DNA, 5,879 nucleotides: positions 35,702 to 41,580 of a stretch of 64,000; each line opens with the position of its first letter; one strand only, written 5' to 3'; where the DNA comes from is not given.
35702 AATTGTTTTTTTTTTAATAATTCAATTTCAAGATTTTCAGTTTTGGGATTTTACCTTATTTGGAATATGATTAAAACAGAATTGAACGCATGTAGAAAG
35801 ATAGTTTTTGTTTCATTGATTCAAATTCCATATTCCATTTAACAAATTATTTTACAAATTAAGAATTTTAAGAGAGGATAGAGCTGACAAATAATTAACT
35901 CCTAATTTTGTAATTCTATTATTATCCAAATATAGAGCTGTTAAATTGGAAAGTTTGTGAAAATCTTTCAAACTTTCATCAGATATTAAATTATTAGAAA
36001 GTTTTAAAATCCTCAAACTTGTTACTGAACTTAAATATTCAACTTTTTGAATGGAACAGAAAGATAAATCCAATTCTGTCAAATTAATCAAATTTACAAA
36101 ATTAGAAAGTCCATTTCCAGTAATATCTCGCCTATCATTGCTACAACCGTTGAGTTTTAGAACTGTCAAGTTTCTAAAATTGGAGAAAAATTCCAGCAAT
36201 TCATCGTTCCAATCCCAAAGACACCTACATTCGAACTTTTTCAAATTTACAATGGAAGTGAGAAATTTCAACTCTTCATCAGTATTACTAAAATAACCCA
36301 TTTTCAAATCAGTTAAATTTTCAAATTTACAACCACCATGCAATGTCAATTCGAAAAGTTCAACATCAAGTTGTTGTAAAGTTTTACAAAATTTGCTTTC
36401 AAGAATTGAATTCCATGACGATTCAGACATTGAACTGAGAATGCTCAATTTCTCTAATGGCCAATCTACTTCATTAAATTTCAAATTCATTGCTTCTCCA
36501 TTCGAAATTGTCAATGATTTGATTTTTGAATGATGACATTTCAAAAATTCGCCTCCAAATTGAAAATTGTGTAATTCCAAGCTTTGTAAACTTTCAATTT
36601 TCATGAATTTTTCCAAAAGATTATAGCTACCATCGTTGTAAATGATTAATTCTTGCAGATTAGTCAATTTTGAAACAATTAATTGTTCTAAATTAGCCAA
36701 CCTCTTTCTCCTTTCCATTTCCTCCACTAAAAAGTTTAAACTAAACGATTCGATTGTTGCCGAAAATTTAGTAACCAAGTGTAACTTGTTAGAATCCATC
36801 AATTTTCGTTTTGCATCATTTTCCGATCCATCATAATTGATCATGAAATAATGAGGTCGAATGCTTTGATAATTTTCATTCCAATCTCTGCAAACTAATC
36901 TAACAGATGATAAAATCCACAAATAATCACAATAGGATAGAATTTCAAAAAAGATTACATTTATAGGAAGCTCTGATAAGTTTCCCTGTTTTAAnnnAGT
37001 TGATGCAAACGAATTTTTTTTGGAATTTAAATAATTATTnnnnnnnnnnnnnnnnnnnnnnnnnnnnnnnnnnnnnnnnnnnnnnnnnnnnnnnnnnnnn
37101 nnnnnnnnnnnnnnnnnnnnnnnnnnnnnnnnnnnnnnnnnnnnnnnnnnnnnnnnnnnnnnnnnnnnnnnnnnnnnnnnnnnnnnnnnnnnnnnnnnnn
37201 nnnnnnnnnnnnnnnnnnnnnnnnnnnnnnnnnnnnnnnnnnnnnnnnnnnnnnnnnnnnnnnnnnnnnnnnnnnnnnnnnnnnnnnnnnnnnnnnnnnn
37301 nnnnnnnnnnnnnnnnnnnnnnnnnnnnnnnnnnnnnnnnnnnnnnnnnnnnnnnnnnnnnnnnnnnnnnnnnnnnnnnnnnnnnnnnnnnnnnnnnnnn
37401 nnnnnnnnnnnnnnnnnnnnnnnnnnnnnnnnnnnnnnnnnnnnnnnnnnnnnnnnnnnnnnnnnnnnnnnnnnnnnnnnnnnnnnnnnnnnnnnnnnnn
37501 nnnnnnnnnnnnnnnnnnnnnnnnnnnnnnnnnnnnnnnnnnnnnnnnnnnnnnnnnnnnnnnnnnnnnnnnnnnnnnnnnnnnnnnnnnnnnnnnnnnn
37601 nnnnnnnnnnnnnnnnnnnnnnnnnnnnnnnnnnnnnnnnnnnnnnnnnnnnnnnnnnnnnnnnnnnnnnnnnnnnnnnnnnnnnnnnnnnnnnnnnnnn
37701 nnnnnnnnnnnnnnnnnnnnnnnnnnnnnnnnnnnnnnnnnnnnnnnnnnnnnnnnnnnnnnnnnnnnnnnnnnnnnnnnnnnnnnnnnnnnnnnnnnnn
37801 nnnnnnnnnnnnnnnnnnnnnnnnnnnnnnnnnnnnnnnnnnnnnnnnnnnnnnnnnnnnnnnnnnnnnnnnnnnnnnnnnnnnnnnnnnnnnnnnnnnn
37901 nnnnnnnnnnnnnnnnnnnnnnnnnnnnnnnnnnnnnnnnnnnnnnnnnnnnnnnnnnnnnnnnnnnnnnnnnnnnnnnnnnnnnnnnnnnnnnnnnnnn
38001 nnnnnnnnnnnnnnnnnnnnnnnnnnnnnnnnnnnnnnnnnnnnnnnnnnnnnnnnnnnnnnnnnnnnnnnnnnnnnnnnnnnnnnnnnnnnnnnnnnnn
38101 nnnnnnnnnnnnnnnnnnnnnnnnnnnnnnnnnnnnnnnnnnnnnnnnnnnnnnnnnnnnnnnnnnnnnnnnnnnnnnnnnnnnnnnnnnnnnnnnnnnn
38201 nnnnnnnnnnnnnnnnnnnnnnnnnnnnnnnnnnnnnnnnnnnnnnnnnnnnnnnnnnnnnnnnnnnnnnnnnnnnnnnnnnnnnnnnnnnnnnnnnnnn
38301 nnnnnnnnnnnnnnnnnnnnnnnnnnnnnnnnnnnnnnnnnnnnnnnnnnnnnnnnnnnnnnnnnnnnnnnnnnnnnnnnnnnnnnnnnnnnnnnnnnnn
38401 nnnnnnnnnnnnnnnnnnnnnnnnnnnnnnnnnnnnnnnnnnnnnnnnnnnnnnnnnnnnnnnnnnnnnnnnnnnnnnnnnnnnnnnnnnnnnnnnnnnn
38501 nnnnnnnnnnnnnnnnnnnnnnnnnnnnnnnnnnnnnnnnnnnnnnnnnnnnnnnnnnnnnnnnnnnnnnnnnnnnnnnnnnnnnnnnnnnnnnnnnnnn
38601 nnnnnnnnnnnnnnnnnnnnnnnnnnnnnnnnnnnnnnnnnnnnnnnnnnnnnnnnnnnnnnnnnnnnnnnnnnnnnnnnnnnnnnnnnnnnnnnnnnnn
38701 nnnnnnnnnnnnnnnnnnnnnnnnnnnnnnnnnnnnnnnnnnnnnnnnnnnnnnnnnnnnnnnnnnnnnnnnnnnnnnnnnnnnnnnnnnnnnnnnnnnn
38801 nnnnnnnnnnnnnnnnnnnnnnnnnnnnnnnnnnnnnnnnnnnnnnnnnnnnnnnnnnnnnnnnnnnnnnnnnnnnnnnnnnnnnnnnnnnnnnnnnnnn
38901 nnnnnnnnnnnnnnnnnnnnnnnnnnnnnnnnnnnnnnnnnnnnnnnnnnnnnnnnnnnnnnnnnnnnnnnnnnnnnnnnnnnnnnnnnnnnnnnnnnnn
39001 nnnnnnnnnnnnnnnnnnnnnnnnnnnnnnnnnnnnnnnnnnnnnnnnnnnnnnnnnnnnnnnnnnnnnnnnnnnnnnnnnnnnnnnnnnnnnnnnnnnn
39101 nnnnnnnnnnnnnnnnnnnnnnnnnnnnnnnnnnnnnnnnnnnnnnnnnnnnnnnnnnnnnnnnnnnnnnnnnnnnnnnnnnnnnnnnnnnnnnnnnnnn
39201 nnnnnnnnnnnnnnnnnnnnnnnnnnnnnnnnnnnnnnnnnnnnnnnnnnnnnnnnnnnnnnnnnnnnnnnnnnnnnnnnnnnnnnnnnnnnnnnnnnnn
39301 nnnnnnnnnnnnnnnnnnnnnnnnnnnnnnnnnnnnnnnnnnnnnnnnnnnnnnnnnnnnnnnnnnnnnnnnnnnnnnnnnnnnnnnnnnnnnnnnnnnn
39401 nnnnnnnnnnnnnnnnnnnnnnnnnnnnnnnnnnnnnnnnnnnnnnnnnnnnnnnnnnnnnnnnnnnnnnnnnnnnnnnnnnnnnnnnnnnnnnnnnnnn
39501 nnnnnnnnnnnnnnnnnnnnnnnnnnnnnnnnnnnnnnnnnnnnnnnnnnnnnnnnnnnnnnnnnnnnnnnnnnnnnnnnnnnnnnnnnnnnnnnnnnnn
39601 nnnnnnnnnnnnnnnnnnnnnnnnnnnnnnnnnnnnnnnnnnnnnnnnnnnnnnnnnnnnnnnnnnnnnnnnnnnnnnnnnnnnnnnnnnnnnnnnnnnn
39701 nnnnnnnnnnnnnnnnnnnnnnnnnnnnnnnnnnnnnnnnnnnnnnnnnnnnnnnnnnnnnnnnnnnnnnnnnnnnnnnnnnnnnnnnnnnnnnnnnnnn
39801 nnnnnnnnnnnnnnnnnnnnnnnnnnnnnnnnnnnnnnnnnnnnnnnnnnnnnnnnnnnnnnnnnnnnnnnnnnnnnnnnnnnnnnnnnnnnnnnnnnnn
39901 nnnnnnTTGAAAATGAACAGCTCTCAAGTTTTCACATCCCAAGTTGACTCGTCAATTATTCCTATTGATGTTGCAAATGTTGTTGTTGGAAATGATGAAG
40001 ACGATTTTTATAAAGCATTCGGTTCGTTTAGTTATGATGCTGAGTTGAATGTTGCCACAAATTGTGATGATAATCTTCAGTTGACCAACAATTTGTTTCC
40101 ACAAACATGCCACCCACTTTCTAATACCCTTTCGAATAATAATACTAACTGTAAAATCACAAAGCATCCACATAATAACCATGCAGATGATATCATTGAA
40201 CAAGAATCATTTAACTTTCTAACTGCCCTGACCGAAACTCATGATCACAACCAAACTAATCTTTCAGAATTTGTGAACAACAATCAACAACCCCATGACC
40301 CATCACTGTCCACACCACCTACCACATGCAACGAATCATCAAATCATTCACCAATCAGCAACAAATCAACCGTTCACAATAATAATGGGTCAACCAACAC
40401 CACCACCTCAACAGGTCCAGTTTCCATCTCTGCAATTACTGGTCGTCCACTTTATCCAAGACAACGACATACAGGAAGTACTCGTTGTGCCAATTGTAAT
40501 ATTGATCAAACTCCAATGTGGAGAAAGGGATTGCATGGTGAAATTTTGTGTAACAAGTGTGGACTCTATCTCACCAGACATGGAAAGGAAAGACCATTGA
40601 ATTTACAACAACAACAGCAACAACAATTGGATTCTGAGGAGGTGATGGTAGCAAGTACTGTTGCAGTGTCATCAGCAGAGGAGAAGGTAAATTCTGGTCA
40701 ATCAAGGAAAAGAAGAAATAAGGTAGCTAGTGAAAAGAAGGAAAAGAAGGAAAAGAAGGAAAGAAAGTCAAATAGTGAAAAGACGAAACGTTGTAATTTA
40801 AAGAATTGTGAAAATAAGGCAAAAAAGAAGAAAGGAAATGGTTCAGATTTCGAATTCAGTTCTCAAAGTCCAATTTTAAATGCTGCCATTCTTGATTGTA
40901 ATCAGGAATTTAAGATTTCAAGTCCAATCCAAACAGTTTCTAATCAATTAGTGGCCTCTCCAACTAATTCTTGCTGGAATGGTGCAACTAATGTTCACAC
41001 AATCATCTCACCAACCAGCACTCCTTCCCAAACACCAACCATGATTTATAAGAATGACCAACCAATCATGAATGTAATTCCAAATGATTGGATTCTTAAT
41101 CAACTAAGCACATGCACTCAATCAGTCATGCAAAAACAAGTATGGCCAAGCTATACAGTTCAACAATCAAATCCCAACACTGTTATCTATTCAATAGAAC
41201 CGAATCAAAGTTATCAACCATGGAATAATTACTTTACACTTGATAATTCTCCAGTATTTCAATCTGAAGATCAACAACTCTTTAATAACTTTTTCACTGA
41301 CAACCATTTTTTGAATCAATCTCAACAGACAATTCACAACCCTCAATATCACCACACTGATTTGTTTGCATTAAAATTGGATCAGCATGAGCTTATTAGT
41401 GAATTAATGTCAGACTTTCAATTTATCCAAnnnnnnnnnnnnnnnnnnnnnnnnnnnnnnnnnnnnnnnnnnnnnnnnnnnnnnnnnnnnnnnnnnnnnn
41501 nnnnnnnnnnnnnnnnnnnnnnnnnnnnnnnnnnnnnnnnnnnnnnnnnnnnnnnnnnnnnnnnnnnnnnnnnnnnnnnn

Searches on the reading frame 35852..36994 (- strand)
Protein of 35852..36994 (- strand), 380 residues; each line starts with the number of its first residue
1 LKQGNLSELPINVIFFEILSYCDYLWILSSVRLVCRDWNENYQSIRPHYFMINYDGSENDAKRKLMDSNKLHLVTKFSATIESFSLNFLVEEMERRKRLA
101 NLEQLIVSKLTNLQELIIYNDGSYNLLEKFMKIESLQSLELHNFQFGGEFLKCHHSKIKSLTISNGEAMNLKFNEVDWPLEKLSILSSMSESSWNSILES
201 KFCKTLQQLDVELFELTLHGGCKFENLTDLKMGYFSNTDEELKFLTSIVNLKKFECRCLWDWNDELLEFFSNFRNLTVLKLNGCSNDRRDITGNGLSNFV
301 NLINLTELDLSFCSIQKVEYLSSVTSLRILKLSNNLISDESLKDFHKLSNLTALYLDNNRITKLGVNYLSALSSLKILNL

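Call 81: search_protein_families(library=pfam, proteins=[window:35852-36994:-], max_evalue=0.00001)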
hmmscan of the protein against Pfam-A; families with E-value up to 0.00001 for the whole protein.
window:35852-36994:- (380 aa): 2 families
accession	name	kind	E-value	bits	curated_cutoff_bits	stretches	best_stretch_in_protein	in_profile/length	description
PF13855.12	LRR_8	-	1.1e-10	41.5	27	1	304-361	2-61/61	Leucine rich repeat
PF12799.13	LRR_4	-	2e-09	37.8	27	1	304-339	2-38/44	Leucine Rich repeats (2 copies)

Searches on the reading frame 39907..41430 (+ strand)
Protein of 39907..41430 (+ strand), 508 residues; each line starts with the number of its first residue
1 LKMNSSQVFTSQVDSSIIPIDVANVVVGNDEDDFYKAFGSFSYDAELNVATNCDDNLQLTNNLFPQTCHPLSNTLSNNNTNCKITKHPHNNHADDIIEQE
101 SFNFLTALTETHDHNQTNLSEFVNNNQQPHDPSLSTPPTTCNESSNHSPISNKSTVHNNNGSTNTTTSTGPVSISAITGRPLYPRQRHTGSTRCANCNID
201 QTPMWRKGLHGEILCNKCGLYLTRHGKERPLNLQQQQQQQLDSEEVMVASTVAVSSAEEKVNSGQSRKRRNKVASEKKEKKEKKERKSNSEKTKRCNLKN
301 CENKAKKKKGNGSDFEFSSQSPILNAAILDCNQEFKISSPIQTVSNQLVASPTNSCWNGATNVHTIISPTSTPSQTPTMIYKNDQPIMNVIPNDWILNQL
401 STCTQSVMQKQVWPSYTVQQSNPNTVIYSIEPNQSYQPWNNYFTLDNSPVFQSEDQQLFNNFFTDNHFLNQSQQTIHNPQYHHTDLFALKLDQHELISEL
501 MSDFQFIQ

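Call 81: search_protein_families(library=pfam, proteins=[window:39907-41430:+], max_evalue=0.00001)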
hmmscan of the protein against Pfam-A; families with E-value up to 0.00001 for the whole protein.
window:39907-41430:+ (508 aa): 1 family
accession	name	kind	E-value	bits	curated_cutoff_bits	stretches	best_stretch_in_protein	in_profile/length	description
PF00320.33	GATA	-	6.6e-12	45.3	26.8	1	194-227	1-35/36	GATA zinc finger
